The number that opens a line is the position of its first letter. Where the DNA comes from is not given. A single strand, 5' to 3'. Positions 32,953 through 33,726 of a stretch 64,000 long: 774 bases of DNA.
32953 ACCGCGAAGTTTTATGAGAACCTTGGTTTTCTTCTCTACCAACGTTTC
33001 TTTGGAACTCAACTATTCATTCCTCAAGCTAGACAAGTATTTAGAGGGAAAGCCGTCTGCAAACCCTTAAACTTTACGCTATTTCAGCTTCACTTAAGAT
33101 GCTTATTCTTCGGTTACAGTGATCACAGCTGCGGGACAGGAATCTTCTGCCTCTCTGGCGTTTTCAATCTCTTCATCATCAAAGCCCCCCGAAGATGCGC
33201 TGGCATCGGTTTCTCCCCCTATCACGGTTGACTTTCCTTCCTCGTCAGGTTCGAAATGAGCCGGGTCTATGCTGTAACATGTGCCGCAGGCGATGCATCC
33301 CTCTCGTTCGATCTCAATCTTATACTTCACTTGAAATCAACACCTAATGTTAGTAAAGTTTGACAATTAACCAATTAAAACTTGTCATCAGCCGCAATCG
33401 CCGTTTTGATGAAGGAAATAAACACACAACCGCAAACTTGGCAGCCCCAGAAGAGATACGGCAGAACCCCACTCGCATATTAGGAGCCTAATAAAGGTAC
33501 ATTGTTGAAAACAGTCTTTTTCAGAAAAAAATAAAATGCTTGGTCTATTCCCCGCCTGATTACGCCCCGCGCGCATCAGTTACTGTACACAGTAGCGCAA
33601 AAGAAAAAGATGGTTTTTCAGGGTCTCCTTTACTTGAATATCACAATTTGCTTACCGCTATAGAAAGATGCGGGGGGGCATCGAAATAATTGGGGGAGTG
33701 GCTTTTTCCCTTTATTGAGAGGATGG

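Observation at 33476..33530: Five-copy ~55-nt intergenic element with two palindromes, always pointing at the start of a gene that reads away from it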

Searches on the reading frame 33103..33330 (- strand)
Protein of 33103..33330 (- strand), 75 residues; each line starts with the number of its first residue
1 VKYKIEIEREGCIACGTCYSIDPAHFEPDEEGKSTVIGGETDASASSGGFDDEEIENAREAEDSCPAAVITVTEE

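Call 12: search_protein_families(library=pfam, proteins=[window:33103-33330:-])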
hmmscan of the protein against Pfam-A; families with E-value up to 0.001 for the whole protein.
window:33103-33330:- (75 aa): 3 families
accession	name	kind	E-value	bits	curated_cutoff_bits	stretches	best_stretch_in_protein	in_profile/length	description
PF13459.11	Fer4_15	-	4.7e-14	53.3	22.4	1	5-72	1-66/66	4Fe-4S single cluster domain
PF13370.11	Fer4_13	-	3.2e-13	50.6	24.5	1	7-72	1-58/58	4Fe-4S single cluster domain of Ferredoxin I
PF12797.12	Fer4_2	-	0.00057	20.1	24.5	1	4-24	2-22/22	4Fe-4S binding domain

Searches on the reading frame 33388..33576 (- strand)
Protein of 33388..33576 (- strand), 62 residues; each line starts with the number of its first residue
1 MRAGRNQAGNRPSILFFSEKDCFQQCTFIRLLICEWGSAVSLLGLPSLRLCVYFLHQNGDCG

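Call 12: search_protein_families(library=pfam, proteins=[window:33388-33576:-])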
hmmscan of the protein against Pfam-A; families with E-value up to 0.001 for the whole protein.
window:33388-33576:- (62 aa): 0 families
